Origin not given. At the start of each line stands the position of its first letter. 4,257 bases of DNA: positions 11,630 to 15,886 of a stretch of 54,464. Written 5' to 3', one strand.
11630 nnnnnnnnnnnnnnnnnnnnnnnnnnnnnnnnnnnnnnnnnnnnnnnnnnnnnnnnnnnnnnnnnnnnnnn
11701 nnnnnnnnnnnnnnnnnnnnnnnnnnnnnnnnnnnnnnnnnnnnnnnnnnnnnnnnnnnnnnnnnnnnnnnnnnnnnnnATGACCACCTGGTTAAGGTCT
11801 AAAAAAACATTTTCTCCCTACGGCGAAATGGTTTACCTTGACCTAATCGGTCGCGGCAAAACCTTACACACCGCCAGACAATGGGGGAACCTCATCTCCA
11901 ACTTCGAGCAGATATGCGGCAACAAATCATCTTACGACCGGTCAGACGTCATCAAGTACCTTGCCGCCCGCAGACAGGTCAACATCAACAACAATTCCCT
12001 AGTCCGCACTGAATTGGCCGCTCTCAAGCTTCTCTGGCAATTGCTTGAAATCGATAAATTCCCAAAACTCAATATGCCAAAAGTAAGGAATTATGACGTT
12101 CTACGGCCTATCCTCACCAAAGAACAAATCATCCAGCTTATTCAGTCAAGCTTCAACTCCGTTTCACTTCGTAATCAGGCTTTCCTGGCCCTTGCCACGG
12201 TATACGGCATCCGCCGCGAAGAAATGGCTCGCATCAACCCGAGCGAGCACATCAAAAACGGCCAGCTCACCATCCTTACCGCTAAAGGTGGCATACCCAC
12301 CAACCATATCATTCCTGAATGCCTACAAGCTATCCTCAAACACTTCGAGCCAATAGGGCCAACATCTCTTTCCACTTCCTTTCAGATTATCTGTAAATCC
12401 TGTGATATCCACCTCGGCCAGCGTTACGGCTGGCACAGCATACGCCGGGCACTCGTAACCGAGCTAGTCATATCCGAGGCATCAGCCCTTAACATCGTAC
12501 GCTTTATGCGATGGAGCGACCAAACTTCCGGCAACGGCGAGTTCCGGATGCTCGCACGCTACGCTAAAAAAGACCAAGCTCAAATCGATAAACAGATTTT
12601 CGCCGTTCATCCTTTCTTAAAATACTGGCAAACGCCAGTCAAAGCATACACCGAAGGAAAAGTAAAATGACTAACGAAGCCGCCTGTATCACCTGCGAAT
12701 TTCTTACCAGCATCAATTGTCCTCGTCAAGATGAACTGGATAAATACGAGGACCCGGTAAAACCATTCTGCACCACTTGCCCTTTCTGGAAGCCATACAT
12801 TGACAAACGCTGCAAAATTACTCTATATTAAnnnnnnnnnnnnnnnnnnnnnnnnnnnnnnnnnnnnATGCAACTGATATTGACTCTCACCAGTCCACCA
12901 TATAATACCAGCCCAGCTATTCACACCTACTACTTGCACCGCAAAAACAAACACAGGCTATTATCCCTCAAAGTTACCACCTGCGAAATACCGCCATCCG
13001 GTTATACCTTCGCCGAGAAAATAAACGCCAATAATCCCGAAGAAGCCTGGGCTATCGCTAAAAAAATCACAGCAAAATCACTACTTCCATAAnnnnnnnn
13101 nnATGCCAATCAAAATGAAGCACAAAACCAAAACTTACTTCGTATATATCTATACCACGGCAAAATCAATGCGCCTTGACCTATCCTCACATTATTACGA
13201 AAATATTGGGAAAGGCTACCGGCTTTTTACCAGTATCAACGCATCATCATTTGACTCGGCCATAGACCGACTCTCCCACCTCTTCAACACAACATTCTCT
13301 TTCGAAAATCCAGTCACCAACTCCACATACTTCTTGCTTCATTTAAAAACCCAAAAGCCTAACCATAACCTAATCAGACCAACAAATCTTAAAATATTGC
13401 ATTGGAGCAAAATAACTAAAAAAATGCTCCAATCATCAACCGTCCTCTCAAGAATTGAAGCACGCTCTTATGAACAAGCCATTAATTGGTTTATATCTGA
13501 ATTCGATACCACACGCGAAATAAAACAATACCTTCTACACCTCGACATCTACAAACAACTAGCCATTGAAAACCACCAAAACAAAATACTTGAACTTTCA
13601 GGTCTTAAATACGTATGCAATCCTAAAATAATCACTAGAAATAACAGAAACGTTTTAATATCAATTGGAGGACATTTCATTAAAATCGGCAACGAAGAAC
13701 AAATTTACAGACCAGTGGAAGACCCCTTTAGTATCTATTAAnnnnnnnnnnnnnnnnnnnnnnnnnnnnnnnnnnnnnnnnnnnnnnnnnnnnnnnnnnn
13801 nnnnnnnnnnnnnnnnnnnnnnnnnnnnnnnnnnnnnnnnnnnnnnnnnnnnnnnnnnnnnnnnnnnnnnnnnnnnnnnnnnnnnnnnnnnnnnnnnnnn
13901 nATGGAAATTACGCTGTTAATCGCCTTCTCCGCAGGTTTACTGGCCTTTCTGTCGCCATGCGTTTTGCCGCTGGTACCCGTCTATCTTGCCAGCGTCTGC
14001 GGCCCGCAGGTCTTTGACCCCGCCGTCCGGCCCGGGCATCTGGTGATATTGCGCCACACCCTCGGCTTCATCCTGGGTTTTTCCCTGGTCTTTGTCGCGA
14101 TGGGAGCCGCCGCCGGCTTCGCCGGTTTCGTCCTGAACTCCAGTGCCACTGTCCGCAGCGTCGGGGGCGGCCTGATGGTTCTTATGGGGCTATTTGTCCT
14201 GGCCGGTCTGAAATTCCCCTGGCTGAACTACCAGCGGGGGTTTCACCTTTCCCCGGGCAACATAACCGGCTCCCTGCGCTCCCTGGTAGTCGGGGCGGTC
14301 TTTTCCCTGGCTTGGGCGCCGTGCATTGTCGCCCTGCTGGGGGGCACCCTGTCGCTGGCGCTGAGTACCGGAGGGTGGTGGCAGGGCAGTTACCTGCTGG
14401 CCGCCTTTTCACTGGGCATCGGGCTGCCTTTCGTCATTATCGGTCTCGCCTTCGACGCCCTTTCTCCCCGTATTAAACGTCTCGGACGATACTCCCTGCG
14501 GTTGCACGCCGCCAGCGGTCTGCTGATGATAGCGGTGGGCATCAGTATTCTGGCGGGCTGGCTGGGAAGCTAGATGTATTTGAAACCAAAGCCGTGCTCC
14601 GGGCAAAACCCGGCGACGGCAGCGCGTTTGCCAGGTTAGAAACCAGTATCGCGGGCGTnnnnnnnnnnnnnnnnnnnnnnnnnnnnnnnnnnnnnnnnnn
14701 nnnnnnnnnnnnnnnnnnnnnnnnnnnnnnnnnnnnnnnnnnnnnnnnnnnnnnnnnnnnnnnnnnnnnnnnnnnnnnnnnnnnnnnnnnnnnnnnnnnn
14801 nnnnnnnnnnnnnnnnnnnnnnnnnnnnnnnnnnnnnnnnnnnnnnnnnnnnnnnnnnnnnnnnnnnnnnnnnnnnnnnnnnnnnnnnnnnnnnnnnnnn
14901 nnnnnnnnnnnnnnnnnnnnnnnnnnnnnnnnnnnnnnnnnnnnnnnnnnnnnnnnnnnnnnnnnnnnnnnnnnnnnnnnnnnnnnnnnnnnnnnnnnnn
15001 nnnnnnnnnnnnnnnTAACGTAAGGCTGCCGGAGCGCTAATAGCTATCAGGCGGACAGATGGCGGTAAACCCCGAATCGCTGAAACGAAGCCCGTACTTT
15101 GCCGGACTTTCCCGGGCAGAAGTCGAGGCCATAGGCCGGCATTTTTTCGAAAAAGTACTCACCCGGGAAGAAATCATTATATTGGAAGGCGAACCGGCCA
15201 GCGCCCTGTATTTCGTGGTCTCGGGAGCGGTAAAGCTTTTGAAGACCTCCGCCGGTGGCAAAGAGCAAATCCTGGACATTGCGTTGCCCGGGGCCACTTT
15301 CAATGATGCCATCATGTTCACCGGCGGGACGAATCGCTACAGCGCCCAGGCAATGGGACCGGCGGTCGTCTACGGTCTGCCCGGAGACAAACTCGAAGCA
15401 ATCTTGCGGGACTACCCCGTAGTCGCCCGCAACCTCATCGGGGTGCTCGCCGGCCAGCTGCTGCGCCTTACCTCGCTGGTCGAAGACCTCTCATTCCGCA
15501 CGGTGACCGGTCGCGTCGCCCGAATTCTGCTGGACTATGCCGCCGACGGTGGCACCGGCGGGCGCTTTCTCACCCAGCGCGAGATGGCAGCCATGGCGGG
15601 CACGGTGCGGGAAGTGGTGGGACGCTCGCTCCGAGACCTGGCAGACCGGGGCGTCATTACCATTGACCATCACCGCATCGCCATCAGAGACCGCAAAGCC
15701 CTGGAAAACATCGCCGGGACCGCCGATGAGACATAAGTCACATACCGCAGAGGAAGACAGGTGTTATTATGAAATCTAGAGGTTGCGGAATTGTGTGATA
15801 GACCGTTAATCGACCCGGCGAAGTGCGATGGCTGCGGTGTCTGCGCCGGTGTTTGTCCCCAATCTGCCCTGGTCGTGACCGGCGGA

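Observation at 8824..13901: Compact ~5 kb integrated element combining an HUH rolling-circle Rep with two tyrosine recombinases and no structural or transfer genes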

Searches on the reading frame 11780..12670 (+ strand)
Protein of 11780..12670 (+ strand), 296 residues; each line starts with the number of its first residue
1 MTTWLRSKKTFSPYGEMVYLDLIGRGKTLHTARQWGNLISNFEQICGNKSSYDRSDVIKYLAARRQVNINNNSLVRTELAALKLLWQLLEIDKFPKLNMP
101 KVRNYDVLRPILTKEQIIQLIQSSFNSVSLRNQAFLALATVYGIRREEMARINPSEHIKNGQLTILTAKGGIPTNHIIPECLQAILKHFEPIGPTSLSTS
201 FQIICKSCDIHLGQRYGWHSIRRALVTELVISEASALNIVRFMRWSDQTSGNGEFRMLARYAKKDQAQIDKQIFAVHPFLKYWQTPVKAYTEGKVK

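Call 3: search_protein_families(library=pfam, proteins=[window:11780-12670:+], max_evalue=1)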
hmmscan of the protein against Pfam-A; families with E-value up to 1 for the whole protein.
window:11780-12670:+ (296 aa): 2 families
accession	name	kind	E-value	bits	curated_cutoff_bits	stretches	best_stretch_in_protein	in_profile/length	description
PF00589.27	Phage_integrase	-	0.00012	22.3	27.1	1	112-185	3-78/172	Phage integrase family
PF03091.20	CutA1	-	0.11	12.7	22.4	1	220-279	15-75/99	CutA1 divalent ion tolerance protein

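Call 4: search_protein_families(library=phrogs, proteins=[window:11780-12670:+], max_evalue=1)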
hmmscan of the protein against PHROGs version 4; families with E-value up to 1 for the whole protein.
window:11780-12670:+ (296 aa): 2 families
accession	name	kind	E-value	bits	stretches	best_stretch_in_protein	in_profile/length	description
phrog_1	-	integration and excision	8.2e-13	49.5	1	7-280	162-451/611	integrase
phrog_216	-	integration and excision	6.4e-09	36.3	1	91-277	35-237/301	integrase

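Call 15: find_homologous_proteins(query=window:11780-12670:+, max_evalue=0.001)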
Query window:11780-12670:+ (296 aa): 426 proteins with E <= 0.001 among 1866 candidates; the best 120 are listed.
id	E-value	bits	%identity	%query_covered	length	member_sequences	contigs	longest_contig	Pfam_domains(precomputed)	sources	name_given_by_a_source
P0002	2.9e-196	669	100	100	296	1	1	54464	-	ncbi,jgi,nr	ncbi:MAG: hypothetical protein C4555_05995 [Dehalococcoidia bacterium]|nr:MAG: hypothetical protein 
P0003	4.2e-134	465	74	94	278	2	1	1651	-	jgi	jgi:integrase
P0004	8.1e-82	293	51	95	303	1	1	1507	-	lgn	-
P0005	1.1e-75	273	50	91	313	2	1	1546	-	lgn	-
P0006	5.6e-75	271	49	92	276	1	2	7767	PF00589.28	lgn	-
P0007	7.6e-75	270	51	92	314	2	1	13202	-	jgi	-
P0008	1.6e-74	269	50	91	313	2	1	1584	PF00589.28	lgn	-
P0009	2.6e-74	268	49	91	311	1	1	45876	-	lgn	-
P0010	2.6e-74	268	51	91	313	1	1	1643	PF00589.28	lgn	-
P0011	3.1e-74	268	51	90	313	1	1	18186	-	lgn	-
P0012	9.6e-74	267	51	91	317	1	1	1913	-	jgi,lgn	-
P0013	1.2e-73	266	51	90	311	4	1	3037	PF00589.28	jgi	-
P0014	3.4e-73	265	50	92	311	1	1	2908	PF00589.28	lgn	-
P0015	4.6e-73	264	50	91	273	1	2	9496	-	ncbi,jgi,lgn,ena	ncbi:hypothetical protein ES703_101939 [subsurface metagenome]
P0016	5.0e-73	264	51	91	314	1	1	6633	-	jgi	jgi:hypothetical protein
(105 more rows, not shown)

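Call 19: find_encoding_contigs(protein=P0007, flank=8000, max_places=2)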
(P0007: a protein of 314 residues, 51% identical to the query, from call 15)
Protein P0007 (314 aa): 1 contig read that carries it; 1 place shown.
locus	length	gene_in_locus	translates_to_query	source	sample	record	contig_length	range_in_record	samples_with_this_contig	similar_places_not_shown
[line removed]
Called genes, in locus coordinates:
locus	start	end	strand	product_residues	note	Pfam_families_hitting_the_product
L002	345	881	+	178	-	-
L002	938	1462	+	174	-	-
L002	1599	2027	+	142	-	-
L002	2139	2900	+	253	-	-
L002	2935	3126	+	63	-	-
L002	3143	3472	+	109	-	PF19663:DUF6166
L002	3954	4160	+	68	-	-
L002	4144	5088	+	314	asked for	-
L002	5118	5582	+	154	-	-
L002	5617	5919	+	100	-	-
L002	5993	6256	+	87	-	-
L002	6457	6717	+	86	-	-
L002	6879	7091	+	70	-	-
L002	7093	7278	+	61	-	-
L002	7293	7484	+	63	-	-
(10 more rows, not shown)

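Call 20: find_encoding_contigs(protein=P0009, flank=8000, max_places=2)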
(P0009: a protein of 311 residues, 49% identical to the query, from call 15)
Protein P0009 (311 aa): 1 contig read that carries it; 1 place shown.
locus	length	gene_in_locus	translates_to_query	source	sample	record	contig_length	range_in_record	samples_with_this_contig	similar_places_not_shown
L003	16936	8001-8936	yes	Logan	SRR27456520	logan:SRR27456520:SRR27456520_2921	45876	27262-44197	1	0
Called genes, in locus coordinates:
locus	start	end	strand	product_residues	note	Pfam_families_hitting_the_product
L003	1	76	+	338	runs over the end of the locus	-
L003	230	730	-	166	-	-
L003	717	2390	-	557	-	PF02195:ParB_N, PF17762:HTH_ParB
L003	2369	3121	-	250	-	PF14297:Lin1244_N, PF07261:DnaB_2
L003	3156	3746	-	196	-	PF19663:DUF6166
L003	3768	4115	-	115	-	-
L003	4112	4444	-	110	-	-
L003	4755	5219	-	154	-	PF22381:Staph_reg_Sar_Rot (weak), PF01047:MarR (weak), PF12802:MarR_2 (weak), PF13463:HTH_27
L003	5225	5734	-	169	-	-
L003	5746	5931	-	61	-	-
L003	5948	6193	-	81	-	-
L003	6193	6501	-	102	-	-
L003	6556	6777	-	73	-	PF13384:HTH_23 (faint), PF12728:HTH_17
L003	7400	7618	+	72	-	-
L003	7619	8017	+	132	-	-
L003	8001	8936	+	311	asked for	-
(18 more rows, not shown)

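Call 21: find_encoding_contigs(protein=P0006, flank=8000, max_places=2)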
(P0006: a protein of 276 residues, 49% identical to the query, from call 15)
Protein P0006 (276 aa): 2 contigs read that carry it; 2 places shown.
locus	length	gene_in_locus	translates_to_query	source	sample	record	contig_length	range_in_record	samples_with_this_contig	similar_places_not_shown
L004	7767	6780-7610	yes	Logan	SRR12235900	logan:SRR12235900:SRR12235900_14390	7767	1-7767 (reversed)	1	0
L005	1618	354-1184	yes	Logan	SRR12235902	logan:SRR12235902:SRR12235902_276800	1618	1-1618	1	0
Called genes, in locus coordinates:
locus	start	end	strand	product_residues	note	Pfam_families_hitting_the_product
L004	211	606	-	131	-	-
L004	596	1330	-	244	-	-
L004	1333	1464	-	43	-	-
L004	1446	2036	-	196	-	-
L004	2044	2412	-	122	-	-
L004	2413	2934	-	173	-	-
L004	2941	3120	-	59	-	-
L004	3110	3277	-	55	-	-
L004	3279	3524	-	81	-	-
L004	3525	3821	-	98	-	-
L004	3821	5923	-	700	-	PF00041:fn3 (faint), PF16656:Pur_ac_phosph_N (faint), PF25059:FN3_DSCAM-DSCAML_C (faint)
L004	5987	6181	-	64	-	-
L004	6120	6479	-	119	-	-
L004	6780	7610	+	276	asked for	PF00589:Phage_integrase (faint)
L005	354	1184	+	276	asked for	PF00589:Phage_integrase (faint)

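Call 35: search_protein_families(library=ncbifam, proteins=[window:11780-12670:+], max_evalue=1)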
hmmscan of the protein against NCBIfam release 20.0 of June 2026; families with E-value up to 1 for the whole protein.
window:11780-12670:+ (296 aa): 5 families
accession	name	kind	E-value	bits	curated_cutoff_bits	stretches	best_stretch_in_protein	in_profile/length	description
NF040815.2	recomb_XerA_Arch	equivalog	6.2e-08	32.5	220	1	25-156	10-138/263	site-specific tyrosine recombinase/integron integrase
TIGR02225.1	recomb_XerD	equivalog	9.8e-05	21.8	329.6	1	29-171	15-165/290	site-specific tyrosine recombinase XerD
TIGR02224.1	recomb_XerC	equivalog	0.00022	20.7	335.15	1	25-171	11-169/295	tyrosine recombinase XerC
NF001399.0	PRK00283.1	subfamily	0.00053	19.3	279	1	48-171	47-175/300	tyrosine recombinase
NF002331.0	PRK01287.1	subfamily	0.022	13.7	371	1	94-156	125-188/365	site-specific tyrosine recombinase XerC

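Call 76: find_encoding_contigs(protein=P0003, flank=3000, max_places=3)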
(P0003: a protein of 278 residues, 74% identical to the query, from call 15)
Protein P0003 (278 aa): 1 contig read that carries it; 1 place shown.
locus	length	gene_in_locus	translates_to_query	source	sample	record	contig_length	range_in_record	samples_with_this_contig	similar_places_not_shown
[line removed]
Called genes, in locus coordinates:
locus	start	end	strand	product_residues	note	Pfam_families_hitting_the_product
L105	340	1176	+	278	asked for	-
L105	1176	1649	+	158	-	?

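Call 89: search_dna_similar(query=window:11780-12670:+, collection=phages, mode=protein, max_evalue=0.001, max_rows=10)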
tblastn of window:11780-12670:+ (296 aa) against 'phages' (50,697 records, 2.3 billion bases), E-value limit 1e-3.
No match.

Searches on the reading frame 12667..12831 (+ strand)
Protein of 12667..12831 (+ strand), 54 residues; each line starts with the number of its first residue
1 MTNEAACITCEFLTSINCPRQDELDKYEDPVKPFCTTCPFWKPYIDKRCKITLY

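Call 3: search_protein_families(library=pfam, proteins=[window:12667-12831:+], max_evalue=1)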
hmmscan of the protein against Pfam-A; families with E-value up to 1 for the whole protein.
window:12667-12831:+ (54 aa): 2 families
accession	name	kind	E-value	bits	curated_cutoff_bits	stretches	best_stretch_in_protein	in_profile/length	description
PF04438.22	zf-HIT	-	0.00067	19.8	24.7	1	33-51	3-21/30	HIT zinc finger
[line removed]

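Call 4: search_protein_families(library=phrogs, proteins=[window:12667-12831:+], max_evalue=1)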
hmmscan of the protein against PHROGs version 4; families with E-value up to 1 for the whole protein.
window:12667-12831:+ (54 aa): 0 families

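Call 34: search_protein_families(library=padloc, proteins=[window:12667-12831:+], max_evalue=1)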
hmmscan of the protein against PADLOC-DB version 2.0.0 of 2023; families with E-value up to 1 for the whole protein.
window:12667-12831:+ (54 aa): 0 families

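Call 35: search_protein_families(library=ncbifam, proteins=[window:12667-12831:+], max_evalue=1)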
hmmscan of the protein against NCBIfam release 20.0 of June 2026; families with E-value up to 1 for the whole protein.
window:12667-12831:+ (54 aa): 0 families

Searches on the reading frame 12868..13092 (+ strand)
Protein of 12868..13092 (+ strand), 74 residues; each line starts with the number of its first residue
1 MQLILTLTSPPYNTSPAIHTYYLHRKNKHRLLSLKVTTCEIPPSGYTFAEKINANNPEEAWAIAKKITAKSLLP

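Call 3: search_protein_families(library=pfam, proteins=[window:12868-13092:+], max_evalue=1)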
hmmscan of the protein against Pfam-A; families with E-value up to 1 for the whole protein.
window:12868-13092:+ (74 aa): 0 families

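Call 4: search_protein_families(library=phrogs, proteins=[window:12868-13092:+], max_evalue=1)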
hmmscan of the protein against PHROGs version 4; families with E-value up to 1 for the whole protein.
window:12868-13092:+ (74 aa): 0 families

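Call 34: search_protein_families(library=padloc, proteins=[window:12868-13092:+], max_evalue=1)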
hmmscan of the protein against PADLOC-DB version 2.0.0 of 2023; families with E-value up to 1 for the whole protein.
window:12868-13092:+ (74 aa): 0 families

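Call 35: search_protein_families(library=ncbifam, proteins=[window:12868-13092:+], max_evalue=1)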
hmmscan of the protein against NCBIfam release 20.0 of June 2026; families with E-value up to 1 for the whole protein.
window:12868-13092:+ (74 aa): 0 families

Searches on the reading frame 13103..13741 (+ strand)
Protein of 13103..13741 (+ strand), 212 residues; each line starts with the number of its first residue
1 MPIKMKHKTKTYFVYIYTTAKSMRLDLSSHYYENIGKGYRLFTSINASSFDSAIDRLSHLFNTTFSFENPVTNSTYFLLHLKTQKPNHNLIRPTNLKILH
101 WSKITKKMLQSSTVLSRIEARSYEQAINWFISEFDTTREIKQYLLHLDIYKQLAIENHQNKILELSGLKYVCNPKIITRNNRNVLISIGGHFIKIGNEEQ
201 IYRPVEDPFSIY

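Call 3: search_protein_families(library=pfam, proteins=[window:13103-13741:+], max_evalue=1)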
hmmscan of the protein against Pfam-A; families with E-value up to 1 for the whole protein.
window:13103-13741:+ (212 aa): 2 families
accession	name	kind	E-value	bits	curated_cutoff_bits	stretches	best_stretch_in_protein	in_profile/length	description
PF17993.7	HA70_C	-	0.054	13.9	25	1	133-188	77-131/135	Haemagglutinin 70 C-terminal domain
PF16344.10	FecR_C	-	0.1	13.1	24.4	1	46-82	5-41/70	FecR, C-terminal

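Call 4: search_protein_families(library=phrogs, proteins=[window:13103-13741:+], max_evalue=1)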
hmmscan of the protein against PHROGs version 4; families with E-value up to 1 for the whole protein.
window:13103-13741:+ (212 aa): 0 families

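Call 34: search_protein_families(library=padloc, proteins=[window:13103-13741:+], max_evalue=1)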
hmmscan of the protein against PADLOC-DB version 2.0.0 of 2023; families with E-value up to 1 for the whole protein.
window:13103-13741:+ (212 aa): 0 families

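Call 35: search_protein_families(library=ncbifam, proteins=[window:13103-13741:+], max_evalue=1)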
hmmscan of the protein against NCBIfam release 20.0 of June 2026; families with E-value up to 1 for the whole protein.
window:13103-13741:+ (212 aa): 0 families

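Call 65: find_homologous_proteins(query=window:13103-13741:+, max_evalue=0.01)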
Query window:13103-13741:+ (212 aa): 1 proteins with E <= 0.01 among 53 candidates.
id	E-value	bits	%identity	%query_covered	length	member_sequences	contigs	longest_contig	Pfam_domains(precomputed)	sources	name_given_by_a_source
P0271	3.8e-136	469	100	100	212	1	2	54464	-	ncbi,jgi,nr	ncbi:MAG: hypothetical protein C4555_06000 [Dehalococcoidia bacterium]|nr:MAG: hypothetical protein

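Call 73: predict_structure(protein=window:13103-13741:+)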
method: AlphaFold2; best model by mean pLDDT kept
length: 212 residues; sequences in the alignment: 1
mean_pLDDT: 40.2   pTM: 0.37
mean pLDDT of the five models: 40.2, 39.5, 38.7, 33.4, 31.5
residues with pLDDT >= 90: 0; 70-90: 7; 50-70: 35; < 50: 170
segments of 3 or more residues with pLDDT < 50: 1-5, 18-24, 29-37, 66-71, 73-212
pLDDT, mean of each block of 10 residues (from residue 1): 54 56 48 46 65 68 50 46 35 33 25 26 40 35 30 25 22 33 39 39 32 26
secondary structure, 60 per line:
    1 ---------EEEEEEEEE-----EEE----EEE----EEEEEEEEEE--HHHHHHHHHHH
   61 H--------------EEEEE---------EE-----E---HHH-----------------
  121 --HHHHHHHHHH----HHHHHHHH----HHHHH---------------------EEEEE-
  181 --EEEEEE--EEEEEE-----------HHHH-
elements in order: E10-18 E24-26 E31-33 E38-47 H50-61 E76-80 H123-132 H137-144 H149-153 E175-179 E183-188 E191-196 H208-211

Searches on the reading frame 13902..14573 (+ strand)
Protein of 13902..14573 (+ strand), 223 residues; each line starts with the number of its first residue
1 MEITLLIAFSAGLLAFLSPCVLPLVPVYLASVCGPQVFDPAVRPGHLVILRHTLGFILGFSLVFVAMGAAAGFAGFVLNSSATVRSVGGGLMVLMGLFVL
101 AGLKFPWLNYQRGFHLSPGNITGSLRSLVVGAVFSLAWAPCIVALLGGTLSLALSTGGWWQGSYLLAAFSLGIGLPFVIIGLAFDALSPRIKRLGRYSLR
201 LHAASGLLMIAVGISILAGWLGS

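Call 3: search_protein_families(library=pfam, proteins=[window:13902-14573:+], max_evalue=1)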
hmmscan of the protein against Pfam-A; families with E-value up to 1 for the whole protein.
window:13902-14573:+ (223 aa): 2 families
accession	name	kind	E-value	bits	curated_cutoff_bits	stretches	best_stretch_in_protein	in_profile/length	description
PF02683.22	DsbD_TM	-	1.5e-18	67.3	27.1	1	3-217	3-215/219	Cytochrome C biogenesis protein transmembrane domain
PF13386.12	DsbD_2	-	6.2e-09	36.5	24.9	1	31-214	15-198/199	Cytochrome C biogenesis protein transmembrane region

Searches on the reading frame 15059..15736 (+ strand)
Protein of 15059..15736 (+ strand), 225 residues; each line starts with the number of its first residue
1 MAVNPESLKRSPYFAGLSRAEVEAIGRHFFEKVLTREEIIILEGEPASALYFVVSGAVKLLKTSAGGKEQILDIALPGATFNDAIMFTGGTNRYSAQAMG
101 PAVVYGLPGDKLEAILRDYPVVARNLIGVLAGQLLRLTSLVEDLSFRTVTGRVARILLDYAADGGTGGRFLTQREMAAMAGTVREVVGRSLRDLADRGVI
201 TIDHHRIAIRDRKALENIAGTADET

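Call 95: search_protein_families(library=pfam, proteins=[window:15059-15736:+], max_evalue=0.01)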
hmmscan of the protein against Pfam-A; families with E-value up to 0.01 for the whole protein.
window:15059-15736:+ (225 aa): 2 families
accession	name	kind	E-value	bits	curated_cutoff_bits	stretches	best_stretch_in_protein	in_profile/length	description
PF00027.35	cNMP_binding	-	2.2e-19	69.6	27.5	1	32-118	2-88/89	Cyclic nucleotide-binding domain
PF13545.12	HTH_Crp_2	-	3e-16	59.6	27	1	151-218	1-70/70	Crp-like helix-turn-helix domain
